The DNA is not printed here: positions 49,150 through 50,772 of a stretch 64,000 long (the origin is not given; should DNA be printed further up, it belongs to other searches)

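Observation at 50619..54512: Three tightly overlapping genes: STAND-TPR NTPase, GTP cyclohydrolase II, Qng1-like N-glycosylase, as mobile-element cargo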

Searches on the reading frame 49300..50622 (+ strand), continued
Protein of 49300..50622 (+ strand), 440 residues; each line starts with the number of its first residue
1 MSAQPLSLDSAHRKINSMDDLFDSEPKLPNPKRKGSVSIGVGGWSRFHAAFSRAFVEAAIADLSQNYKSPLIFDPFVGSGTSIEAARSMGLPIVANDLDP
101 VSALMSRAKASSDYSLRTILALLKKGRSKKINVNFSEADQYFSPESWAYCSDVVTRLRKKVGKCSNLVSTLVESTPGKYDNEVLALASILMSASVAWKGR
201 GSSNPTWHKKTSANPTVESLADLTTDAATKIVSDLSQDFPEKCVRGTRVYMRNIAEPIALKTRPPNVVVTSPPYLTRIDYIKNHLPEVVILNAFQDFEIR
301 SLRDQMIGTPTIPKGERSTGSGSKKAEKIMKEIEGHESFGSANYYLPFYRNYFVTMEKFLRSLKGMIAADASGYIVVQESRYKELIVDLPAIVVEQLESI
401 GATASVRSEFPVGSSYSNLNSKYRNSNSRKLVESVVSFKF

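Call 64: search_solved_structures(query=A3, max_evalue=0.01, show_alignments=1)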
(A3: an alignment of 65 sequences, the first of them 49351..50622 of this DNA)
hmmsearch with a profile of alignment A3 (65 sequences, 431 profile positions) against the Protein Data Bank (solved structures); distinct sequences matched with E-value up to 0.01: 17.
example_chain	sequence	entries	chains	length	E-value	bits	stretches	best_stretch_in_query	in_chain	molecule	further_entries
2zie_A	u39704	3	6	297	3.2e-12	49.2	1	54-98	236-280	Putative modification methylase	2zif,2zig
8s9n_A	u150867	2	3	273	4.8e-12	48.7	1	50-86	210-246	DNA cytosine-N4 methyltransferase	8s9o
8s9m_A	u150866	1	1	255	1e-11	47.6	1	50-86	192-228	DNA cytosine-N4 methyltransferase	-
8urk_A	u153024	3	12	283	2.4e-10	43.1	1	52-95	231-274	Methyltransferase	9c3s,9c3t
9c3u_A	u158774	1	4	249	3.7e-10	42.4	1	52-95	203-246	Methyltransferase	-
5hek_A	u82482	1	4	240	8.2e-08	34.7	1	48-84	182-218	Adenine specific DNA methyltransferase (DpnA)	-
5hfj_A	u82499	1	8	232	8.7e-08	34.6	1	48-83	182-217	Adenine specific DNA methyltransferase (DpnA)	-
1g60_A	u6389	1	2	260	3.8e-07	32.5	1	50-85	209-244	Adenine-specific Methyltransferase MboIIA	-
6pbd_A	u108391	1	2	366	2e-06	30.1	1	51-97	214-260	Modification methylase CcrMI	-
5e71_A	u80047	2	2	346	7.2e-05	25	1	45-95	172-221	N2, N2-dimethylguanosine tRNA methyltransferase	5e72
1boo_A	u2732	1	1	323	0.0007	21.8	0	51-112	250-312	PROTEIN (N-4 CYTOSINE-SPECIFIC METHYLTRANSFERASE PVU II)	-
1eg2_A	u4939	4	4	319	0.0016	20.6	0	51-86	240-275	MODIFICATION METHYLASE RSRI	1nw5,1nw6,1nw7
1nw8_A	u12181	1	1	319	0.0016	20.5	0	51-86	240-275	MODIFICATION METHYLASE RSRI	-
3cjt_A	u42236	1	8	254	0.0022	20.1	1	50-98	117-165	Ribosomal protein L11 methyltransferase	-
1ufk_A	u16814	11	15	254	0.0023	20.1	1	50-98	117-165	TT0836 protein | Ribosomal protein L11 methyltransferase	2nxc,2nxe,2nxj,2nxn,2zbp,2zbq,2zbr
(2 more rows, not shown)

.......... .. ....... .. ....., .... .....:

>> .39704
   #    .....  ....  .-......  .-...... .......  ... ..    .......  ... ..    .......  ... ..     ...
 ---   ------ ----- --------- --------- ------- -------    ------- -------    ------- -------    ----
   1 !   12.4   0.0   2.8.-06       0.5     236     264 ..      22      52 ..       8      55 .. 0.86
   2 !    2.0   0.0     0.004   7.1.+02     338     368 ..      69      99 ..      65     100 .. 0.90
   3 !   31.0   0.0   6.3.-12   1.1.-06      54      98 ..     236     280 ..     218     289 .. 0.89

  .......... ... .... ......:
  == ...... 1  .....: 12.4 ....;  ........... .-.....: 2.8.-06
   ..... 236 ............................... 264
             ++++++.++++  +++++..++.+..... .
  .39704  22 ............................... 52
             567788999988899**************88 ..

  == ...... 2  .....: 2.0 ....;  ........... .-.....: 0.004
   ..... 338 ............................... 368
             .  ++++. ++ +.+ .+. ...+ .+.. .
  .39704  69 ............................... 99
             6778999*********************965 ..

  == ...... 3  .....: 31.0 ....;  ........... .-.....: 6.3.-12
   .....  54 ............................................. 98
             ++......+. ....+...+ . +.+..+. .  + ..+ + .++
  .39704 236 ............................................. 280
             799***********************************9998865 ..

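Call 73: predict_structure(alignment_id=A3)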
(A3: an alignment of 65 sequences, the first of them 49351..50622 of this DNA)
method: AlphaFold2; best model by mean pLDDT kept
length: 423 residues; sequences in the alignment: 65
mean_pLDDT: 90.3   pTM: 0.91
mean pLDDT of the five models: 90.3, 90.0, 89.2, 89.1, 88.6
residues with pLDDT >= 90: 308; 70-90: 74; 50-70: 39; < 50: 2
segments of 3 or more residues with pLDDT < 50: none
pLDDT, mean of each block of 10 residues (from residue 1): 61 88 87 90 97 97 96 97 97 97 96 78 85 95 94 97 98 93 69 66 95 97 89 94 92 94 91 93 93 81 84 96 93 94 96 98 93 98 98 81 66 92 98
secondary structure, 60 per line:
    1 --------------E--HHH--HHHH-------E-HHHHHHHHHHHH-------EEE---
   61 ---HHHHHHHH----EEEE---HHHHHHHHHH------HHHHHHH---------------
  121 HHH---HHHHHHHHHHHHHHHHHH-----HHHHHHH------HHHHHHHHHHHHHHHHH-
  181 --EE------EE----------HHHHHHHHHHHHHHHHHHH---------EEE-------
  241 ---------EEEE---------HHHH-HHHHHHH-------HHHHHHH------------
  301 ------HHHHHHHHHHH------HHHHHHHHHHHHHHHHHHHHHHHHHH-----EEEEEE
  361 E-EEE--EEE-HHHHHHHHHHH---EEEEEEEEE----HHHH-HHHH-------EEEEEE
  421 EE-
elements in order: H23-26 H36-47 E55-57 H64-71 E76-79 H83-92 H99-105 H127-144 H150-156 H163-179 H203-221 E231-233 E250-253 H263-266 H268-274 H282-288 H307-317 H324-349 E355-361 E363-365 E368-370 H372-382 E386-394 H399-402 H404-407 E415-422

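Call 98: fold_search(model_id=the predicted structure, library=pdb)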
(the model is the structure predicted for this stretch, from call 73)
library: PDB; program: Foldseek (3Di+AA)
matches with E <= 10: 995; with E <= 0.001: 2
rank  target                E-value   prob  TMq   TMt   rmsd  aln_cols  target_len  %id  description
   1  1o9g                  1.4e-04  1.00  0.30  0.47  10.3       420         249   12  rRNA methyltransferase aviRa from Streptomyces viridochromogenes at 1.5A (released 2003-05-16)
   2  1o9h                  7.2e-04  1.00  0.30  0.47  10.3       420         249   12  rRNA methyltransferase aviRa from Streptomyces viridochromogenes at 2.4A (released 2003-05-16)
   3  5yjf_A                1.7e-03  1.00  0.26  0.40  13.7       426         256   10  Co-crystal structure of Human Nicotinamide N-methyltransferase (NNMT) with small molecule analog of Nicotinamide (released 2018-03-21)
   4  9atv_B                2.5e-03  1.00  0.27  0.41  12.8       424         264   10  X-ray co-crystal structure of NCGC00685960 / NCATS-SM9335 in NNMT (released 2025-03-05)
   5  4rtp_A                2.5e-03  0.99  0.24  0.37  11.2       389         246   10  Complex of Escherichia coli DNA Adenine Methyltransferase (DAM) with AdoMet and with DNA Containing Proximal Pap Regul (released 2015-04-15)
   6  4rtk_A                3.3e-03  0.99  0.27  0.41  10.6       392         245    9  Complex of Escherichia coli DNA Adenine Methyltransferase (DAM) with SAH and with DNA Containing Distal Pap Regulon Se (released 2015-04-15)
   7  6chh_C                3.3e-03  0.99  0.25  0.40  13.3       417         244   11  Structure of human NNMT in complex with bisubstrate inhibitor MS2756 (released 2018-06-13)
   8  7nbm_D                3.3e-03  0.99  0.26  0.39  13.1       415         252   10  Co-crystal structure of Human Nicotinamide N-methyltransferase (NNMT) with the bisubstrate-like inhibitor (33) (released 2021-03-17)
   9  9h5o_D                3.5e-03  0.99  0.27  0.41  12.6       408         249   10  NNMT-SAM IN COMPLEX WITH 20s (released 2025-05-21)
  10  21nj_B                3.5e-03  0.99  0.27  0.41  12.8       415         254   11  Crystal structure of compound 10 bound to human Nicotinamide N-methyltransferase (released 2026-03-11)
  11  7nbj_D                3.7e-03  0.99  0.26  0.41  12.7       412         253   10  Co-crystal structure of Human Nicotinamide N-methyltransferase (NNMT) with the bisubstrate-like inhibitor (1) (released 2021-03-17)
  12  21jx_A                3.9e-03  1.00  0.27  0.40  13.0       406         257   10  Crystal structure of compound 1 bound to human Nicotinamide N-methyltransferase (released 2026-03-11)
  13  21jx_C                3.9e-03  0.99  0.27  0.41  13.1       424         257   10  Crystal structure of compound 1 bound to human Nicotinamide N-methyltransferase (released 2026-03-11)
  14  7nbj_A                3.9e-03  0.99  0.28  0.40  12.8       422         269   12  Co-crystal structure of Human Nicotinamide N-methyltransferase (NNMT) with the bisubstrate-like inhibitor (1) (released 2021-03-17)
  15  7nbj_B                4.1e-03  0.99  0.28  0.40  12.7       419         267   11  Co-crystal structure of Human Nicotinamide N-methyltransferase (NNMT) with the bisubstrate-like inhibitor (1) (released 2021-03-17)
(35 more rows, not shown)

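Call 99: search_protein_families(library=phrogs, proteins=[window:49300-50622:+], max_evalue=0.001)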
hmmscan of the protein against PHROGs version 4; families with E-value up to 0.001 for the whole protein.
window:49300-50622:+ (440 aa): 2 families
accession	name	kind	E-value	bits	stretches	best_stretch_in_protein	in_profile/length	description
phrog_18146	-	other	1.4e-14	54.9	1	40-436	42-446/452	DNA methyltransferase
phrog_10183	-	other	3.2e-05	23.4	1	62-142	109-186/889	DNA methyltransferase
